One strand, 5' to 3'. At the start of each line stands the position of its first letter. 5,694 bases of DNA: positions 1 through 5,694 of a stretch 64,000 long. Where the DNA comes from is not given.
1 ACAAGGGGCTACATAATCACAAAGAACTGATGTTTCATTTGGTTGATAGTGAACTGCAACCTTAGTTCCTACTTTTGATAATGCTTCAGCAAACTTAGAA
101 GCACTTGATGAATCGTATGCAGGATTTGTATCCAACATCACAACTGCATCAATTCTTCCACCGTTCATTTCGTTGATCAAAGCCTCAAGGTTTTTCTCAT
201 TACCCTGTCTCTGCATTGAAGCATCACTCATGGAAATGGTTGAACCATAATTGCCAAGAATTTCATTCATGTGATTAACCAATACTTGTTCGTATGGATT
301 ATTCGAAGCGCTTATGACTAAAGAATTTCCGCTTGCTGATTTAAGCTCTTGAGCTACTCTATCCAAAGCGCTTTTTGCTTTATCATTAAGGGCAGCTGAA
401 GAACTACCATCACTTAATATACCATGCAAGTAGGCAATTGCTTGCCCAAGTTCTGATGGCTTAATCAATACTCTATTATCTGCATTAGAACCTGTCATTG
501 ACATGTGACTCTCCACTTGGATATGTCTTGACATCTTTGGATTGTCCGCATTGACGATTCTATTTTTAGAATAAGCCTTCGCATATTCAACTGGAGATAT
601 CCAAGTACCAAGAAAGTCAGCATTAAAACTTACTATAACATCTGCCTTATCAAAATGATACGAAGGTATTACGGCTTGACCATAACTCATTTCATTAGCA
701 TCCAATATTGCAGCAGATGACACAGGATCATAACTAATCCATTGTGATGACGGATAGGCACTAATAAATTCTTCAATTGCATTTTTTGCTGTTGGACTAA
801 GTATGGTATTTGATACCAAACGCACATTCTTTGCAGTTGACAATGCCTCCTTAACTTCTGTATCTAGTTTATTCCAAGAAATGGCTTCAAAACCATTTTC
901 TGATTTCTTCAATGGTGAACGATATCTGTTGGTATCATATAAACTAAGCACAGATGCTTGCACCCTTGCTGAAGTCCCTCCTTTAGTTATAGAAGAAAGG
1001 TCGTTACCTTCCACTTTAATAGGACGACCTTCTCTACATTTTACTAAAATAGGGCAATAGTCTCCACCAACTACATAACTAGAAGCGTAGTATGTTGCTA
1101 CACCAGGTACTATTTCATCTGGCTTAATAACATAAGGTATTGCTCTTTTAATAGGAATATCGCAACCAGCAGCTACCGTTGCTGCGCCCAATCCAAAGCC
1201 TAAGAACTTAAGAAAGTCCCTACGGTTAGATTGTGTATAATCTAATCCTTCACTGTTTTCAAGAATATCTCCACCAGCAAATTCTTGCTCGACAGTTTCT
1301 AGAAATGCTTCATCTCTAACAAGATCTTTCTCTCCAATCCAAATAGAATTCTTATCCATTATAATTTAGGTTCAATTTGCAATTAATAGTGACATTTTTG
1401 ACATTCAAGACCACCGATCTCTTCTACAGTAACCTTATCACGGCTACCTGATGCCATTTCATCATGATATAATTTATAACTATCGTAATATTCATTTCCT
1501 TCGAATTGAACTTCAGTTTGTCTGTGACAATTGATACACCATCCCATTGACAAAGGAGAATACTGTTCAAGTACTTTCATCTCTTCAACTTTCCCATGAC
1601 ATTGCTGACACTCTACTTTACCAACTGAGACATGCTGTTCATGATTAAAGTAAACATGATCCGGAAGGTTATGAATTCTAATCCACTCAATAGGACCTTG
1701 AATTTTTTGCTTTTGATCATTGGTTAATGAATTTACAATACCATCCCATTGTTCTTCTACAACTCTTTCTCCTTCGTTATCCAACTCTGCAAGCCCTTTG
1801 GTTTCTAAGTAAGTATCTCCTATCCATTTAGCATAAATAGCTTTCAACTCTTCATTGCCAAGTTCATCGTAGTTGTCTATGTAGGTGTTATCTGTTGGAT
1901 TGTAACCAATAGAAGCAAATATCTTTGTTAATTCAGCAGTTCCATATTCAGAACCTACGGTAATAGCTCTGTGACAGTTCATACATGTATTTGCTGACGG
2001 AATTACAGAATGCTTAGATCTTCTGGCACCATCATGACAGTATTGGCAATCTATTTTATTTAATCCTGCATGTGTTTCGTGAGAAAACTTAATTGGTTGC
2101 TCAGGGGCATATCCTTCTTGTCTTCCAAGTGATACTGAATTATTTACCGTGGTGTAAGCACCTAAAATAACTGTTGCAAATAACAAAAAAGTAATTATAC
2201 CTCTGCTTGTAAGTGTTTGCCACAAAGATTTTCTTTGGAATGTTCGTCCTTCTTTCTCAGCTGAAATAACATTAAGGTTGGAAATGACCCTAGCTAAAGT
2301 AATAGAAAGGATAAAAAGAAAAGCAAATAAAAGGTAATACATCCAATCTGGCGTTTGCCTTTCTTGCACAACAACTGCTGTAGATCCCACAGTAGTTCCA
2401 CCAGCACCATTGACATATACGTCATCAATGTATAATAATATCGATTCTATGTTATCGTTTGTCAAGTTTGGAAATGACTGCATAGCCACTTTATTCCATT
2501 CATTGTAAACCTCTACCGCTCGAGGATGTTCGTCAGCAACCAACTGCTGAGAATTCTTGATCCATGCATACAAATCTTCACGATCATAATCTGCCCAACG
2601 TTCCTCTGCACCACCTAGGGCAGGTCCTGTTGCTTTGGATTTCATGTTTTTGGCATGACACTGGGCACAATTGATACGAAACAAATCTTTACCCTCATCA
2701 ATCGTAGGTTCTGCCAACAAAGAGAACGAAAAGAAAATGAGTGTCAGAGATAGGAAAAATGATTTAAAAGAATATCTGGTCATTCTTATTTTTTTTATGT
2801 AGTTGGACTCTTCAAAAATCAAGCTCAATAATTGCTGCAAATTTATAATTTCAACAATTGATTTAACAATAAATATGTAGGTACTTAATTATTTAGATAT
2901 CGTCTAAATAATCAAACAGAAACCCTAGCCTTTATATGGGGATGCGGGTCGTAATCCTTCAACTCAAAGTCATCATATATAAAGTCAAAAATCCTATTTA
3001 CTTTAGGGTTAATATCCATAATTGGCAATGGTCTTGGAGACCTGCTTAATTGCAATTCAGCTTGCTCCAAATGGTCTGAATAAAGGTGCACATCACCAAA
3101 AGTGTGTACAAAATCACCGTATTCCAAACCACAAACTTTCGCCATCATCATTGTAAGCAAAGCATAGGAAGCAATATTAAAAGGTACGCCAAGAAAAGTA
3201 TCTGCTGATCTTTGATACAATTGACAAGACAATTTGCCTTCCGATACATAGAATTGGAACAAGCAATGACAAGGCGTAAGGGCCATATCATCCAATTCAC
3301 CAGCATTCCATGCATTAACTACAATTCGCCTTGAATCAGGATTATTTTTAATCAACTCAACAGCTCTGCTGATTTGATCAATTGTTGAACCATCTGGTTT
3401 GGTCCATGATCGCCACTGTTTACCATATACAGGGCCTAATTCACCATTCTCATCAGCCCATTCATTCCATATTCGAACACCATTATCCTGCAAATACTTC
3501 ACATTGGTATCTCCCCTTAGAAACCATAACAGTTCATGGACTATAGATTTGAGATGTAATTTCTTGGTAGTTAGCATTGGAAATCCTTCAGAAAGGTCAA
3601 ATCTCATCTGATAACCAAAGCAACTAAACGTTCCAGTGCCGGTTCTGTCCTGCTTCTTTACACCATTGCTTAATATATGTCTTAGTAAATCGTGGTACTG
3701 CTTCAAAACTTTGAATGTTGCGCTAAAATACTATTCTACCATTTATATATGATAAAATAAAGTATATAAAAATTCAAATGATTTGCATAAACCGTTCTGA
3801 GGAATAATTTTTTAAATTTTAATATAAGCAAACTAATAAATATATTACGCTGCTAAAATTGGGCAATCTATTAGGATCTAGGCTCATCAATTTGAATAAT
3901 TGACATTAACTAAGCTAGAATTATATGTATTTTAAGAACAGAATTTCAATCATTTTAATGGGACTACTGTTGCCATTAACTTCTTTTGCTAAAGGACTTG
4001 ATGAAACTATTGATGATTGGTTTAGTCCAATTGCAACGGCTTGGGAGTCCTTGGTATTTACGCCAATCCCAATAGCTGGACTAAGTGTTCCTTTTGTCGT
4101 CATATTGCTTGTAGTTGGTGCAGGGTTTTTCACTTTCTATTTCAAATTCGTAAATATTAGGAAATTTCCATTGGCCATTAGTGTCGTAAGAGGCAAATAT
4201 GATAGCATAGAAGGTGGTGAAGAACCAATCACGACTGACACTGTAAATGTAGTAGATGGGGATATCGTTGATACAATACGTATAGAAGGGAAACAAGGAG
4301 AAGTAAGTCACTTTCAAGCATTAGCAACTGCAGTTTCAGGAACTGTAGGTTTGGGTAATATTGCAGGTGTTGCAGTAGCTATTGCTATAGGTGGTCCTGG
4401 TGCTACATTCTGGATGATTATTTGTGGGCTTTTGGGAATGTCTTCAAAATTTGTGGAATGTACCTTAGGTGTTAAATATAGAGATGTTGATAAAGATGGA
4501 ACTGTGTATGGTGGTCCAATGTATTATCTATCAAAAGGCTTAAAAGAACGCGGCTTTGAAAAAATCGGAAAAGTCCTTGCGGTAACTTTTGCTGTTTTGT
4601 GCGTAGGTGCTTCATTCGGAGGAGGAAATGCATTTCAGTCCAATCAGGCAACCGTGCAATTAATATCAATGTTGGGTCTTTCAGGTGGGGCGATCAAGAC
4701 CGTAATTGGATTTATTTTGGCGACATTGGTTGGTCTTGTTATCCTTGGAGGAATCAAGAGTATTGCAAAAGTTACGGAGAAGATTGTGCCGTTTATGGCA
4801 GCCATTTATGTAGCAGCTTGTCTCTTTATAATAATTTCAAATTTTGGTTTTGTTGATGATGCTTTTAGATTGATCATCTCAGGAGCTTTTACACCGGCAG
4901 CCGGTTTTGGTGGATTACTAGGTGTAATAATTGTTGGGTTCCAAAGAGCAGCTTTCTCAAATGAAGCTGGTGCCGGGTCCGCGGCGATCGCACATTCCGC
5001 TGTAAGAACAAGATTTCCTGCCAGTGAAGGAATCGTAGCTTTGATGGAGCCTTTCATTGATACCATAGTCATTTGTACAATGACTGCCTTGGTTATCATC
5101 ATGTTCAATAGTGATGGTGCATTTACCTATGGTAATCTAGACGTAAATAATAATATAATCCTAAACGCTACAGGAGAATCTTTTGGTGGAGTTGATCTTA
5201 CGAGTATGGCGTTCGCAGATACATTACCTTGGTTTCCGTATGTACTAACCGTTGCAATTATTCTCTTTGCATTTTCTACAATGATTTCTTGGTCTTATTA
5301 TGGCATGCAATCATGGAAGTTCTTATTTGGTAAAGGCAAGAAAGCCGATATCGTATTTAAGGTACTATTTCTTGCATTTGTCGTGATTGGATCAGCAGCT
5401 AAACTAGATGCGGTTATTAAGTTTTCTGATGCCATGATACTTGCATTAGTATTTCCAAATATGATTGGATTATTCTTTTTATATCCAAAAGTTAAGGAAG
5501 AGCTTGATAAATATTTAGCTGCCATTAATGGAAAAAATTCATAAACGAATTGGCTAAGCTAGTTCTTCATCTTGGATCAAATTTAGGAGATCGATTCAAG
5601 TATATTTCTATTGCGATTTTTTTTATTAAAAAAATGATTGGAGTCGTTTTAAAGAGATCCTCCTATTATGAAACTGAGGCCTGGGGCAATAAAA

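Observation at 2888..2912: Perfect 10-5-10 palindrome upstream of the ACIII operon, sharing 21/25 nt with a palindrome upstream of the NQR operon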

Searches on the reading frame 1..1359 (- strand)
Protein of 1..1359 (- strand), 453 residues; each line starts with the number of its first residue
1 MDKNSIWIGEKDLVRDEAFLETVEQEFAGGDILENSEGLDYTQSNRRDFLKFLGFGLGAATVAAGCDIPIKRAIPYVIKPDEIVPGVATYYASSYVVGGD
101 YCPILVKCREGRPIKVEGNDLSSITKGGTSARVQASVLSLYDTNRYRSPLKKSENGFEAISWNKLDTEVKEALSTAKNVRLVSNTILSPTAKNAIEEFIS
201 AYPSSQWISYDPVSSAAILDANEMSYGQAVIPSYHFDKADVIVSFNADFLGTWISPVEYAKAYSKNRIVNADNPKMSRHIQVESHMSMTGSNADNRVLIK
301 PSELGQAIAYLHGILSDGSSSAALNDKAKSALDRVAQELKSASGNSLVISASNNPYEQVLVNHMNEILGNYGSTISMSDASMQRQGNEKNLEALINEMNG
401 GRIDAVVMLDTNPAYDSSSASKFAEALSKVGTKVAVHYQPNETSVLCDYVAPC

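Call 68: search_protein_families(library=pfam, proteins=[window:1-1359:-])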
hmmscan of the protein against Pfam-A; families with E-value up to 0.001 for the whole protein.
window:1-1359:- (453 aa): 0 families

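Call 69: search_protein_families(library=ncbifam, proteins=[window:1-1359:-])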
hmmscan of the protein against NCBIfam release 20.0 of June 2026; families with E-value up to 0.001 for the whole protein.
window:1-1359:- (453 aa): 5 families
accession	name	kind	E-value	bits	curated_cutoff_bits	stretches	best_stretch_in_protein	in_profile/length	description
NF041783.2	mnquin_red_QrcB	equivalog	1.1e-27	96.5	440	2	95-317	57-280/695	menaquinone reductase molybdopterin-binding-like subunit QrcB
NF012032.0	PRK15488.1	equivalog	2.4e-13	49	694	1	44-344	3-296/759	thiosulfate reductase PhsA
TIGR04519.1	MoCo_extend_TAT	equivalog_domain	1.7e-05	24.7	20.6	1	6-51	3-45/45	TAT-variant-translocated molybdopterin oxidoreductase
NF041714.1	arsenate_red_ArrA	equivalog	7.9e-05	21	1600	1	45-163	4-131/848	arsenate respiratory reductase molybdopterin-containing subunit ArrA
NF047855.1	AssmNtatRedNasC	equivalog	0.00046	18.6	1100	0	394-452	401-459/708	assimilatory nitrate reductase catalytic subunit NasC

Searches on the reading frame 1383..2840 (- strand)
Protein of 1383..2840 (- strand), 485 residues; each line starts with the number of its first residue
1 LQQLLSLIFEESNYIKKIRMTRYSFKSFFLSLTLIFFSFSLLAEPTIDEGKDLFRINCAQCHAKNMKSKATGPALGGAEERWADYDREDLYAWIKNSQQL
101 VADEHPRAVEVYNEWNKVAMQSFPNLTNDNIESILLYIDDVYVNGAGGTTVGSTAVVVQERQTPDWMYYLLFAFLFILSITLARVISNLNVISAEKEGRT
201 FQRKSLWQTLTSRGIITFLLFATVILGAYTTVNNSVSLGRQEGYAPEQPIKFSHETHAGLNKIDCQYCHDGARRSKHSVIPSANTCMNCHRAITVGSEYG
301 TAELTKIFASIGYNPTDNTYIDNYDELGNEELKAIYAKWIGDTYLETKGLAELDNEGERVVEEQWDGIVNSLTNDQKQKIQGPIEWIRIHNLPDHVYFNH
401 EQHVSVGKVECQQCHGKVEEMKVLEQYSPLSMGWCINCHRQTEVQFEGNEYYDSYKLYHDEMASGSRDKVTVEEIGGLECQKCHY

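Call 10: search_protein_families(library=pfam, proteins=[window:1383-2840:-])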
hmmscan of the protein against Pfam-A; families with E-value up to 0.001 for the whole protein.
window:1383-2840:- (485 aa): 7 families
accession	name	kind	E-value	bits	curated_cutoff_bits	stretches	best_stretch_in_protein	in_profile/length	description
PF02085.21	Cytochrom_CIII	-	1.9e-12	47.8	22.9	2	393-484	18-82/101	Class III cytochrome C family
PF14522.11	Cytochrome_C7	-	2e-12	47.1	24.8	2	396-484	1-66/67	Cytochrome c7 and related cytochrome c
PF14537.11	Cytochrom_c3_2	-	4.7e-08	33.8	25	0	261-291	5-34/79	Cytochrome c3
PF22113.1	Mtrc-MtrF_II-IV_dom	-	2e-07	31.1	30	0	407-484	5-88/176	Outer membrane cytochrome MtrC/MtrF-like, domains II/IV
PF00034.26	Cytochrom_C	-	3.4e-07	31.9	21.3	1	48-139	2-87/90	Cytochrome c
PF13442.11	Cytochrome_CBB3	-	1e-05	26.2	27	1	46-101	2-48/68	Cytochrome C oxidase, cbb3-type, subunit III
PF13435.11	Cytochrome_C554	-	0.0004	21.7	20.8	0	434-485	1-56/84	Cytochrome c554 and c-prime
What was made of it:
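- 1..2783 (-): Regulated operon 1: actA (1383-2783, ATG at 2783) and the 5' part of actB (1-1359, which runs off the window). This is alternative complex III. Pfam multihaem cytochrome c families (call 10).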

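Call 28: find_related_loci(query=window:1383-2783:-, collection=metagenome_contigs, flank=6000)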
Query window:1383-2783:- (466 aa) in metagenome_contigs; peptide patterns used: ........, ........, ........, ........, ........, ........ (x = any residue, [..] = any of these).
600 stretches matched a pattern (row limit reached: there are more); 592 encode a relative of the query (tblastn E <= 1e-3); the best 80 are kept; 80 distinct loci.
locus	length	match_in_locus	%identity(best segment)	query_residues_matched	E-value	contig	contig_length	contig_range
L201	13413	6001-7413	62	1-466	0e+0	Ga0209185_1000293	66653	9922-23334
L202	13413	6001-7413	61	1-466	0e+0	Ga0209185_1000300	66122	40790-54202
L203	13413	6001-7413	59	10-466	0e+0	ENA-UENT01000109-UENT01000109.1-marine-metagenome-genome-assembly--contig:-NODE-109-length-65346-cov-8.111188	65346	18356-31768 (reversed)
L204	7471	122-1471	62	17-466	0e+0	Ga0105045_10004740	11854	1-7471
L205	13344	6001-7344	63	25-466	0e+0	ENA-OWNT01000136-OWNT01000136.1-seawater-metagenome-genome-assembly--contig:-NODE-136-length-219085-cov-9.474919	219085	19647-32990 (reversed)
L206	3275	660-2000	64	20-466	0e+0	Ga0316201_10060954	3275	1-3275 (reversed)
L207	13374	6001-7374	59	12-466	0e+0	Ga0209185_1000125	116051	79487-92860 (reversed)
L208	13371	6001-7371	60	11-466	0e+0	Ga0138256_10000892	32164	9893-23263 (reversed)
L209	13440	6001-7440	57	10-466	0e+0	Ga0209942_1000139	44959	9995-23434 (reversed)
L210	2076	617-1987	59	7-466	0e+0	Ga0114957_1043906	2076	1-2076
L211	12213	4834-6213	58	12-466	0e+0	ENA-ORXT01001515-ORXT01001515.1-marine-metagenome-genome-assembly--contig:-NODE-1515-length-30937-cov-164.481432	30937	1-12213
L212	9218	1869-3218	60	16-466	0e+0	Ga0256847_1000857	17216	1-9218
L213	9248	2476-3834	60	13-464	0e+0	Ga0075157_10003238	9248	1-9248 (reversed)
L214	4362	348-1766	59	1-466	0e+0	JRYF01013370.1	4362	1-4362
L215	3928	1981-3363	59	6-466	0e+0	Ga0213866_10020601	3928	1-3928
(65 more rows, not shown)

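Call 69: search_protein_families(library=ncbifam, proteins=[window:1383-2783:-])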
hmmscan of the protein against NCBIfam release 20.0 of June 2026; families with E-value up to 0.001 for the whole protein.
window:1383-2783:- (466 aa): 10 families
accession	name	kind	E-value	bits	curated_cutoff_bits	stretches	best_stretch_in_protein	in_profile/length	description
NF041781.1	mnquin_red_QrcA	equivalog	1.3e-16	60.7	180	2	228-287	28-87/174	menaquinone reductase multiheme cytochrome c subunit QrcA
NF045713.1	CxxCH_16_HmcA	equivalog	2.2e-07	29.9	400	0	381-465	167-252/541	sulfate respiration complex hexadecaheme cytochrome HmcA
TIGR04257.1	nanowire_3heme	domain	6e-06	26.3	40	0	375-422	11-60/75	c(7)-type cytochrome triheme domain-containing protein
NF011054.0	PRK14486.1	equivalog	1e-05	25.2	447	1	27-122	214-290/294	putative bifunctional cbb3-type cytochrome c oxidase subunit II/cytochrome c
NF050122.1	bc1_QcrC_actin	exception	1.4e-05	24.6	200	1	27-60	40-73/253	cytochrome bc1 complex diheme cytochrome c subunit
TIGR03153.1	cytochr_NrfH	equivalog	3e-05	24.1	134.2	0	372-423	86-136/138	cytochrome c nitrite reductase small subunit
TIGR02603.1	CxxCH_TIGR02603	domain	0.00012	22.1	68.15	0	29-61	4-37/134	putative heme-binding domain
TIGR00782.1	ccoP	equivalog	0.00013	21.3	179.95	0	27-88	106-166/285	cytochrome-c oxidase, cbb3-type subunit III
TIGR04485.1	thiosulf_SoxX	equivalog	0.00019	22.1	61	1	38-119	4-75/78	sulfur oxidation c-type cytochrome SoxX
NF041028.1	decahem_GSU2203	exception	0.00023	20.5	325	0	368-427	105-162/317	GSU2203 family decaheme c-type cytochrome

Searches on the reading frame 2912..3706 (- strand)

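Call 10: search_protein_families(library=pfam, proteins=[window:2912-3706:-])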
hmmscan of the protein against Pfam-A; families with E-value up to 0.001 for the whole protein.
window:2912-3706:- (264 aa): 1 family
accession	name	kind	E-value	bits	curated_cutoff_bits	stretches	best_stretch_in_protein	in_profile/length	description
PF00303.24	Thymidylat_synt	-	6.4e-127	422.7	24.3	1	2-264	1-266/266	Thymidylate synthase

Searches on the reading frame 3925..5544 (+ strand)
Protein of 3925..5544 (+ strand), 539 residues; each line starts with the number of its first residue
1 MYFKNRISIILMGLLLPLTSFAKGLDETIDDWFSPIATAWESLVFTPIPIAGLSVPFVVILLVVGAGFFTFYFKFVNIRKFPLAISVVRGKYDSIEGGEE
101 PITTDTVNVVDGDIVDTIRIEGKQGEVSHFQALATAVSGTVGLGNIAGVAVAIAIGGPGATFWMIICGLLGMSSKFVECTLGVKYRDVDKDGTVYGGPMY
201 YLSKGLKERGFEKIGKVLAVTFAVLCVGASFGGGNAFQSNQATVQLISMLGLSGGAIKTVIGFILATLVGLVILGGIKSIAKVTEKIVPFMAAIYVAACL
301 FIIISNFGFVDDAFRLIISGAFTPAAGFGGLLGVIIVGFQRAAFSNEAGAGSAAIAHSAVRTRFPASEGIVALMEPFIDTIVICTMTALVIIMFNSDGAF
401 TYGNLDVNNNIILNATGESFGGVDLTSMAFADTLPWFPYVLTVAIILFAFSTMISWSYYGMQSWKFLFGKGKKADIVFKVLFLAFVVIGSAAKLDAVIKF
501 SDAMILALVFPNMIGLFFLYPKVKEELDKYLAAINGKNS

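Call 10: search_protein_families(library=pfam, proteins=[window:3925-5544:+])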
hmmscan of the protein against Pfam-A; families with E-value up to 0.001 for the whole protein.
window:3925-5544:+ (539 aa): 1 family
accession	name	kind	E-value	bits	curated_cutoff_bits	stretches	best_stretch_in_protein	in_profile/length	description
PF01235.23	Na_Ala_symp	-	4.3e-123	411.9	24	1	123-534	9-383/392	Sodium:alanine symporter family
